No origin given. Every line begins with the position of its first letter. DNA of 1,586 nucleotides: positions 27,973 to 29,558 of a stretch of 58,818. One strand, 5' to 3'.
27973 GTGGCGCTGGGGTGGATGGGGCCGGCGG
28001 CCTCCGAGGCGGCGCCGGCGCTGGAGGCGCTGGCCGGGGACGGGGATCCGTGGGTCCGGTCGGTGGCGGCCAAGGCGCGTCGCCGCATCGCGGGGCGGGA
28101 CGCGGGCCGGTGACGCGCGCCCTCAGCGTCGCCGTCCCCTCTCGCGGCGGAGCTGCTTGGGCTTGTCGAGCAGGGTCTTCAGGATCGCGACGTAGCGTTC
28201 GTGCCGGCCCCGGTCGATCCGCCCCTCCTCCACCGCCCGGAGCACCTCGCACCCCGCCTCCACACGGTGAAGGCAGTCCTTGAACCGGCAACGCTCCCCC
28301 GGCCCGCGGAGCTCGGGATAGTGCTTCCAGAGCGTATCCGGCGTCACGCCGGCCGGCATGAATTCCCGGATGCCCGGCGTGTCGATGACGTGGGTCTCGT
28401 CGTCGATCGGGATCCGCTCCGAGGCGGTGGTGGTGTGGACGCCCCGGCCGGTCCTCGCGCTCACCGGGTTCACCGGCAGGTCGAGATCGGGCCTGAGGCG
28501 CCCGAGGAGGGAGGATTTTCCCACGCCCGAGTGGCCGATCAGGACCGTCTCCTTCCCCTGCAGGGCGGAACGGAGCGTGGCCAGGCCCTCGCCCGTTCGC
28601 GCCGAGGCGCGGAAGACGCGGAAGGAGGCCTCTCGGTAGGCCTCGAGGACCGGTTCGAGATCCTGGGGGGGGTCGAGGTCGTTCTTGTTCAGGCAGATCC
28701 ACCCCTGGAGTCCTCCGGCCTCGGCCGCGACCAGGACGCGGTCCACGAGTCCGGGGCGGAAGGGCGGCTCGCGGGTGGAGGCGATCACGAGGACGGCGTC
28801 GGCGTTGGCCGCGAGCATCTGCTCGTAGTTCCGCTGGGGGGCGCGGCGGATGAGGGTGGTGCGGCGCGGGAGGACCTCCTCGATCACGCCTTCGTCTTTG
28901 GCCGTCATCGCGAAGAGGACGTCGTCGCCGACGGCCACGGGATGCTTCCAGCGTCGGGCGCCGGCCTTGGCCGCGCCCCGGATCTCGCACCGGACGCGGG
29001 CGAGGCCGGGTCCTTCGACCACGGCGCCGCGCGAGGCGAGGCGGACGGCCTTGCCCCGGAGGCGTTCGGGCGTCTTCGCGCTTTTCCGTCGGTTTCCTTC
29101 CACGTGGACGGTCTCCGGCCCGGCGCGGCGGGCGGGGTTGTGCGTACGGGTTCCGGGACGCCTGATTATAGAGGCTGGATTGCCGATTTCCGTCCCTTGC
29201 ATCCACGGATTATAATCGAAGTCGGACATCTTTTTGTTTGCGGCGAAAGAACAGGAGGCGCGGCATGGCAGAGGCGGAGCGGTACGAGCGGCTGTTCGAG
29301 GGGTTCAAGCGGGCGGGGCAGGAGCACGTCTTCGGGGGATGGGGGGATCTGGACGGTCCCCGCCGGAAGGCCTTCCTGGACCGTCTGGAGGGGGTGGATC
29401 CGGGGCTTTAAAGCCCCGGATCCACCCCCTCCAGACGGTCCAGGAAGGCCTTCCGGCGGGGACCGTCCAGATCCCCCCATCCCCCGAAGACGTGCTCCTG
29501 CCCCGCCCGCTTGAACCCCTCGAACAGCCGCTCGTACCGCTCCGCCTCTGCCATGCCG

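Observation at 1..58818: The whole window is one perfect, spacer-less 58.8-kb palindrome made of two 29,409-bp arms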

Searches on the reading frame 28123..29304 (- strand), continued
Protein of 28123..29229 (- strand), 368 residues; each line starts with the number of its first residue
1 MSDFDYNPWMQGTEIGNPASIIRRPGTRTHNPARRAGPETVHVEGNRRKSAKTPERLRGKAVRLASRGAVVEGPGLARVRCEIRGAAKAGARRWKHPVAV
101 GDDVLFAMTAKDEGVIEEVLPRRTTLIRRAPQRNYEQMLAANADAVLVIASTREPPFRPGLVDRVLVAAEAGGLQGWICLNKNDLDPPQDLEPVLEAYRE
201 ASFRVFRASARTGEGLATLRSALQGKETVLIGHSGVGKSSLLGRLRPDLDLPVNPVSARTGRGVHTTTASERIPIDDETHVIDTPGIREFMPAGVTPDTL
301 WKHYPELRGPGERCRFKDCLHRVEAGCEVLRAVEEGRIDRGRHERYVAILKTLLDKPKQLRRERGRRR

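Call 44: find_homologous_proteins(query=L001:8562-9965:-, max_evalue=1e-100)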
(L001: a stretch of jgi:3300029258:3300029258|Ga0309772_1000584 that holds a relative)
Query L001:8562-9965:- (467 aa): 416 proteins with E <= 1e-100 among 8000 candidates; the best 120 are listed.
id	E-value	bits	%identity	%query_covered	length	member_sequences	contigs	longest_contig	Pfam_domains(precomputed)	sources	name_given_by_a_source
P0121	1.6e-280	949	95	100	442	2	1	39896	PF01704.25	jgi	-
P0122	3.3e-172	592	62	99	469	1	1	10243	PF01704.25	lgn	-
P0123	9.9e-169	580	60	99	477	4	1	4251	PF01704.25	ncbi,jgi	ncbi:MAG: UTP--glucose-1-phosphate uridylyltransferase [Planctomycetota bacterium]|jgi:UDP-N-acetylg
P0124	1.2e-149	517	56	99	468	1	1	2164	PF01704.25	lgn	-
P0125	2.0e-129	451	47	96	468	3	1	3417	PF01704.25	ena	-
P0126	3.2e-122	427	48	97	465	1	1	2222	PF01704.25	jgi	jgi:UDP-N-acetylglucosamine/UDP-N-acetylgalactosamine diphosphorylase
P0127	1.7e-121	424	53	81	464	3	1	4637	PF01704.25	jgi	jgi:UDP-N-acetylglucosamine/UDP-N-acetylgalactosamine diphosphorylase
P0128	2.2e-120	421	46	96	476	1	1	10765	PF01704.25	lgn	-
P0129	6.0e-120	419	46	98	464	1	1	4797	PF01704.25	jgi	jgi:UDP-N-acetylglucosamine/UDP-N-acetylgalactosamine diphosphorylase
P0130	8.5e-120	419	52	81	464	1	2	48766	PF01704.25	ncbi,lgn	-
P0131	1.1e-119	418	53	85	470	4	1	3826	PF01704.25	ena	-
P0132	2.9e-119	417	47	95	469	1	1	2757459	PF01704.25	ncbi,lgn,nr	ncbi:MAG: UDPGP type 1 family protein [Planctomycetota bacterium]|nr:UDPGP type 1 family protein [Pl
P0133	3.4e-119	417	46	96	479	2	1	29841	PF01704.25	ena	-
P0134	4.4e-119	416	44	98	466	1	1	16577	PF01704.25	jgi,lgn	jgi:UDP-N-acetylglucosamine/UDP-N-acetylgalactosamine diphosphorylase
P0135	5.8e-119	416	46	97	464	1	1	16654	PF01704.25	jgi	jgi:UDP-N-acetylglucosamine/UDP-N-acetylgalactosamine diphosphorylase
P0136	1.0e-118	415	46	98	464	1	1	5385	PF01704.25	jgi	jgi:UDP-N-acetylglucosamine/UDP-N-acetylgalactosamine diphosphorylase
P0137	1.8e-118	414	48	97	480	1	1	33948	PF01704.25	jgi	-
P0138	2.1e-118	414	46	99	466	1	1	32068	PF01704.25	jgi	jgi:UDP-N-acetylglucosamine/UDP-N-acetylgalactosamine diphosphorylase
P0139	2.5e-118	414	45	98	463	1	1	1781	PF01704.25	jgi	jgi:UDP-N-acetylglucosamine/UDP-N-acetylgalactosamine diphosphorylase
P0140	3.2e-118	414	43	99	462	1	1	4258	PF01704.25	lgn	-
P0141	3.8e-118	413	45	97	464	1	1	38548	PF01704.25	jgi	jgi:UDP-N-acetylglucosamine/UDP-N-acetylgalactosamine diphosphorylase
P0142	6.9e-118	412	46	98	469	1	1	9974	PF01704.25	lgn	-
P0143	8.8e-118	412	44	98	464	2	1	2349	PF01704.25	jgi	-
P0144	1.2e-117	412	48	98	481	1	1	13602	PF01704.25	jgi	jgi:UDP-N-acetylglucosamine/UDP-N-acetylgalactosamine diphosphorylase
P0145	2.0e-117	411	45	96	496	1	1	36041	PF01704.25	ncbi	-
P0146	2.1e-117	411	46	97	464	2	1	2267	PF01704.25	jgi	jgi:UDP-N-acetylglucosamine/UDP-N-acetylgalactosamine diphosphorylase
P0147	2.6e-117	411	45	95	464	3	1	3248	PF01704.25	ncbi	-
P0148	3.6e-117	410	46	98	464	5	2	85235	PF01704.25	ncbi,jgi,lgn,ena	jgi:UDP-N-acetylglucosamine/UDP-N-acetylgalactosamine diphosphorylase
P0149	3.9e-117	410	46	97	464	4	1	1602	PF01704.25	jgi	jgi:UDP-N-acetylglucosamine/UDP-N-acetylgalactosamine diphosphorylase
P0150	6.8e-117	409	45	99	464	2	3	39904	PF01704.25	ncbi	-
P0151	1.2e-116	408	45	98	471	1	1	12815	PF01704.25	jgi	jgi:UDP-N-acetylglucosamine/UDP-N-acetylgalactosamine diphosphorylase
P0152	1.3e-116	408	45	97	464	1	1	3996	PF01704.25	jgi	jgi:UDP-N-acetylglucosamine/UDP-N-acetylgalactosamine diphosphorylase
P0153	1.5e-116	408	47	94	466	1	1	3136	PF01704.25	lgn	-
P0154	2.4e-116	407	45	96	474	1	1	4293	PF01704.25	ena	-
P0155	3.5e-116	407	46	92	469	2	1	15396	PF01704.25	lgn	-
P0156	3.7e-116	407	47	98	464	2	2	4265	PF01704.25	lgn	-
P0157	4.7e-116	406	46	98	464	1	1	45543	PF01704.25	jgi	jgi:UDP-N-acetylglucosamine/UDP-N-acetylgalactosamine diphosphorylase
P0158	5.0e-116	406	45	98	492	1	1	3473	PF01704.25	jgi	jgi:UDP-N-acetylglucosamine/UDP-N-acetylgalactosamine diphosphorylase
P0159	5.0e-116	406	46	98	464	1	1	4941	PF01704.25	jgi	jgi:UDP-N-acetylglucosamine/UDP-N-acetylgalactosamine diphosphorylase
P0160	5.6e-116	406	46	98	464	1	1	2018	PF01704.25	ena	-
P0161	5.8e-116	406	51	81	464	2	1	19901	PF01704.25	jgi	jgi:UDP-N-acetylglucosamine/UDP-N-acetylgalactosamine diphosphorylase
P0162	7.3e-116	406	46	97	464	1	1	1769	PF01704.25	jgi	jgi:UDP-N-acetylglucosamine/UDP-N-acetylgalactosamine diphosphorylase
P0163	1.4e-115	405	45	99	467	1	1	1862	PF01704.25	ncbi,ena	-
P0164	1.6e-115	405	45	98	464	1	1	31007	PF01704.25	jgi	jgi:UDP-N-acetylglucosamine/UDP-N-acetylgalactosamine diphosphorylase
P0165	1.9e-115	404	45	98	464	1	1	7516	PF01704.25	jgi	jgi:UDP-N-acetylglucosamine/UDP-N-acetylgalactosamine diphosphorylase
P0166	2.3e-115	404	48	93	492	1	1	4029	PF01704.25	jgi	jgi:UDP-N-acetylglucosamine/UDP-N-acetylgalactosamine diphosphorylase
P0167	2.5e-115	404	47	96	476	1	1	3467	PF01704.25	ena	-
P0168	2.6e-115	404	44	97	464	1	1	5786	PF01704.25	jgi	jgi:UDP-N-acetylglucosamine/UDP-N-acetylgalactosamine diphosphorylase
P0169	2.8e-115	404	46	98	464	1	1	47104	PF01704.25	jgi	jgi:UDP-N-acetylglucosamine/UDP-N-acetylgalactosamine diphosphorylase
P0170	2.8e-115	404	45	96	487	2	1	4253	PF01704.25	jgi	jgi:UDP-N-acetylglucosamine/UDP-N-acetylgalactosamine diphosphorylase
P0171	3.6e-115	404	48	96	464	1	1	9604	PF01704.25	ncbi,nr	ncbi:MAG: UDPGP type 1 family protein [Gemmataceae bacterium]|nr:UDPGP type 1 family protein [Gemmat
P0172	6.7e-115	403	52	81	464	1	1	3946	PF01704.25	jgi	jgi:UDP-N-acetylglucosamine/UDP-N-acetylgalactosamine diphosphorylase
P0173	6.7e-115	403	45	98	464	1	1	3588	PF01704.25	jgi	jgi:UDP-N-acetylglucosamine/UDP-N-acetylgalactosamine diphosphorylase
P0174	9.1e-115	402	45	98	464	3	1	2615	PF01704.25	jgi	jgi:UDP-N-acetylglucosamine/UDP-N-acetylgalactosamine diphosphorylase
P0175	1.3e-114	402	46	98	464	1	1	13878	PF01704.25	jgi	jgi:UDP-N-acetylglucosamine/UDP-N-acetylgalactosamine diphosphorylase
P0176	1.8e-114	401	45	98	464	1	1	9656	PF01704.25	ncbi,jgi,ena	jgi:UDP-N-acetylglucosamine/UDP-N-acetylgalactosamine diphosphorylase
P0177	2.2e-114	401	45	96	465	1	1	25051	PF01704.25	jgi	jgi:UDP-N-acetylglucosamine/UDP-N-acetylgalactosamine diphosphorylase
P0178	2.9e-114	401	46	96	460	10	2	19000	PF01704.25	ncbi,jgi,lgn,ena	-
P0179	3.8e-114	400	44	98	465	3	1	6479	PF01704.25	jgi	jgi:UDP-N-acetylglucosamine/UDP-N-acetylgalactosamine diphosphorylase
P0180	4.5e-114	400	47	97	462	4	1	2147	PF01704.25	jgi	jgi:UDP-N-acetylglucosamine/UDP-N-acetylgalactosamine diphosphorylase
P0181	5.7e-114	400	45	98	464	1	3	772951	PF01704.25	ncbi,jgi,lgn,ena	jgi:UDP-N-acetylglucosamine/UDP-N-acetylgalactosamine diphosphorylase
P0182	5.9e-114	400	43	99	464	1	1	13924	PF01704.25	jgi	jgi:UDP-N-acetylglucosamine/UDP-N-acetylgalactosamine diphosphorylase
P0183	6.1e-114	399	45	96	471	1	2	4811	PF01704.25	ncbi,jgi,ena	-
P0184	1.1e-113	399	45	98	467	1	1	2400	PF01704.25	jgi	jgi:UDP-N-acetylglucosamine/UDP-N-acetylgalactosamine diphosphorylase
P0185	1.3e-113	398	44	99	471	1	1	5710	PF01704.25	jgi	jgi:UDP-N-acetylglucosamine/UDP-N-acetylgalactosamine diphosphorylase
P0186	1.9e-113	398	45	98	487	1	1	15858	PF01704.25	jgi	jgi:UDP-N-acetylglucosamine/UDP-N-acetylgalactosamine diphosphorylase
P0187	3.3e-113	397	45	98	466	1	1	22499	PF01704.25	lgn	-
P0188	3.4e-113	397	45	98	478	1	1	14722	PF01704.25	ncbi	ncbi:MAG: UDPGP type 1 family protein [Opitutales bacterium]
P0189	4.3e-113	397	45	97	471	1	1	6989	PF01704.25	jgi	jgi:UDP-N-acetylglucosamine/UDP-N-acetylgalactosamine diphosphorylase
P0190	4.3e-113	397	44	96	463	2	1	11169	PF01704.25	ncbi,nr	ncbi:MAG: UTP--glucose-1-phosphate uridylyltransferase [Planctomycetota bacterium]|nr:UTP--glucose-1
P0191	4.8e-113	397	48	97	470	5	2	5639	PF01704.25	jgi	jgi:UDP-N-acetylglucosamine/UDP-N-acetylgalactosamine diphosphorylase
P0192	5.2e-113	396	44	96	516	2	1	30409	PF01704.25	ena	-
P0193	5.7e-113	396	43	98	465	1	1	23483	PF01704.25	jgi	jgi:UDP-N-acetylglucosamine/UDP-N-acetylgalactosamine diphosphorylase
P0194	7.1e-113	396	44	97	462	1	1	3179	PF01704.25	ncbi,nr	ncbi:MAG: UDPGP type 1 family protein [Planctomycetia bacterium]|nr:UDPGP type 1 family protein [Pla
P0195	7.2e-113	396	48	97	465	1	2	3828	PF01704.25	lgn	-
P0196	7.4e-113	396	44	94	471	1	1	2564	PF01704.25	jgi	jgi:UDP-N-acetylglucosamine/UDP-N-acetylgalactosamine diphosphorylase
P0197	7.9e-113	396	44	97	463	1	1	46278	PF01704.25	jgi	jgi:UDP-N-acetylglucosamine/UDP-N-acetylgalactosamine diphosphorylase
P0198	8.4e-113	396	48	96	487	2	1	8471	PF01704.25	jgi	-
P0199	8.9e-113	396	43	99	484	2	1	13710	PF01704.25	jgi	jgi:UDP-N-acetylglucosamine/UDP-N-acetylgalactosamine diphosphorylase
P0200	9.4e-113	396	43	96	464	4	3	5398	PF01704.25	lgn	-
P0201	1.4e-112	395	46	99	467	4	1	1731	PF01704.25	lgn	-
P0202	1.6e-112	395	45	98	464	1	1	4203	PF01704.25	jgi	jgi:UDP-N-acetylglucosamine/UDP-N-acetylgalactosamine diphosphorylase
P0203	1.6e-112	395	45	98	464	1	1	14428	PF01704.25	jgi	jgi:UDP-N-acetylglucosamine/UDP-N-acetylgalactosamine diphosphorylase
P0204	1.6e-112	395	45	98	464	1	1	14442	PF01704.25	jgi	jgi:UDP-N-acetylglucosamine/UDP-N-acetylgalactosamine diphosphorylase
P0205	1.8e-112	395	44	98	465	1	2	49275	PF01704.25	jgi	-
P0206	2.1e-112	394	44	98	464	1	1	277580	PF01704.25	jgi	jgi:UDP-N-acetylglucosamine/UDP-N-acetylgalactosamine diphosphorylase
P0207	2.3e-112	394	43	97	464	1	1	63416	PF01704.25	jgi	jgi:UDP-N-acetylglucosamine/UDP-N-acetylgalactosamine diphosphorylase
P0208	3.2e-112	394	47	99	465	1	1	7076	PF01704.25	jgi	jgi:UDP-N-acetylglucosamine/UDP-N-acetylgalactosamine diphosphorylase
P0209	4.4e-112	393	45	98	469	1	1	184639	PF01704.25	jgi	jgi:UDP-N-acetylglucosamine/UDP-N-acetylgalactosamine diphosphorylase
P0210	4.5e-112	393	45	98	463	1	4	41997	PF01704.25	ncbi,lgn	-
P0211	4.6e-112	393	42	98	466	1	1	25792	PF01704.25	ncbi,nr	ncbi:MAG: UDPGP type 1 family protein [Gemmataceae bacterium]|nr:UDPGP type 1 family protein [Gemmat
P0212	5.2e-112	393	44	98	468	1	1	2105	PF01704.25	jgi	jgi:UDP-N-acetylglucosamine/UDP-N-acetylgalactosamine diphosphorylase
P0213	5.8e-112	393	44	96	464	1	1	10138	PF01704.25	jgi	jgi:UDP-N-acetylglucosamine/UDP-N-acetylgalactosamine diphosphorylase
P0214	5.9e-112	393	44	97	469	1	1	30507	PF01704.25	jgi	jgi:UDP-N-acetylglucosamine/UDP-N-acetylgalactosamine diphosphorylase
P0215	6.4e-112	393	43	98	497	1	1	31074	PF01704.25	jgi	jgi:UDP-N-acetylglucosamine/UDP-N-acetylgalactosamine diphosphorylase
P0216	7.4e-112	393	44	98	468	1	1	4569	PF01704.25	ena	-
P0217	8.2e-112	392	44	98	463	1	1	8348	PF01704.25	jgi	jgi:UDP-N-acetylglucosamine/UDP-N-acetylgalactosamine diphosphorylase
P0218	9.1e-112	392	46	97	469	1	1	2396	PF01704.25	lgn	-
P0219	1.0e-111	392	46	98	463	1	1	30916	PF01704.25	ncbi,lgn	-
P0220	1.5e-111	392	44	96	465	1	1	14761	PF01704.25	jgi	jgi:UDP-N-acetylglucosamine/UDP-N-acetylgalactosamine diphosphorylase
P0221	1.8e-111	391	45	96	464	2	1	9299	PF01704.25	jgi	jgi:UDP-N-acetylglucosamine/UDP-N-acetylgalactosamine diphosphorylase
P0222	1.8e-111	391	44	98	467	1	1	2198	PF01704.25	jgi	jgi:UDP-N-acetylglucosamine/UDP-N-acetylgalactosamine diphosphorylase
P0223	2.1e-111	391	45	100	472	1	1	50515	PF01704.25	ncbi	-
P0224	2.2e-111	391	48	85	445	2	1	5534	PF01704.25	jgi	jgi:UDP-N-acetylglucosamine/UDP-N-acetylgalactosamine diphosphorylase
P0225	2.3e-111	391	44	98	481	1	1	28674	PF01704.25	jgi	jgi:UDP-N-acetylglucosamine/UDP-N-acetylgalactosamine diphosphorylase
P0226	2.6e-111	391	43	93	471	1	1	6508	PF01704.25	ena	-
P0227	2.9e-111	391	47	96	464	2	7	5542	PF01704.25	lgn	-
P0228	3.6e-111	390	45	94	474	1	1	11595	PF01704.25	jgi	jgi:UDP-N-acetylglucosamine/UDP-N-acetylgalactosamine diphosphorylase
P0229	5.0e-111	390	45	96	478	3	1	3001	PF01704.25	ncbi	-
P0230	5.9e-111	390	41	96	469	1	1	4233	PF01704.25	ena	-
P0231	9.7e-111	389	46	96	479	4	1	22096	PF01704.25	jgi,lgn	jgi:UDP-N-acetylglucosamine/UDP-N-acetylgalactosamine diphosphorylase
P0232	9.9e-111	389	43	97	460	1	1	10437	PF01704.25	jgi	jgi:UDP-N-acetylglucosamine/UDP-N-acetylgalactosamine diphosphorylase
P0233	9.9e-111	389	45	100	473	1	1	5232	PF01704.25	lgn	-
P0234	1.0e-110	389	47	98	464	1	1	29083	PF01704.25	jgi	jgi:UDP-N-acetylglucosamine/UDP-N-acetylgalactosamine diphosphorylase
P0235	1.0e-110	389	41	97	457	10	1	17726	PF01704.25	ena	-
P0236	1.0e-110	389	46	96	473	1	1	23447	PF01704.25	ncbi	-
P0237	1.1e-110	389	45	96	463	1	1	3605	PF01704.25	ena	-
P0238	1.1e-110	389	44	98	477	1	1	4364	PF01704.25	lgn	-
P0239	1.4e-110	388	41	97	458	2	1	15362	PF01704.25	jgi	jgi:UDP-N-acetylglucosamine/UDP-N-acetylgalactosamine diphosphorylase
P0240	1.4e-110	388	44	96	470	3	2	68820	PF01704.25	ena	-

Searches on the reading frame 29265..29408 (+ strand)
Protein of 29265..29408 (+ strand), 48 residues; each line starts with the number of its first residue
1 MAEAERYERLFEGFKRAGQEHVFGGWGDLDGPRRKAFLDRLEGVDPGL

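Call 24: find_encoding_contigs(protein=window:29265-29408:+, flank=10000, max_places=10)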
Protein window:29265-29408:+ (48 aa): 1 contig read that carries it; 1 place shown.
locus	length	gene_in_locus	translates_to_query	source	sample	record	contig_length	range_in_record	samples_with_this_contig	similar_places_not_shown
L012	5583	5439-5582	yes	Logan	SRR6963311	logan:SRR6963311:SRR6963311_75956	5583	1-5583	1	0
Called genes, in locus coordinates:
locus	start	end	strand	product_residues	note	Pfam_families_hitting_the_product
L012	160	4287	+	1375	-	PF13513:HEAT_EZ (faint), PF13646:HEAT_2, PF00514:Arm (faint), PF02985:HEAT (faint), PF13646:HEAT_2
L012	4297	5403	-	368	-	PF03193:RsgA_GTPase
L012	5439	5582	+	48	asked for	?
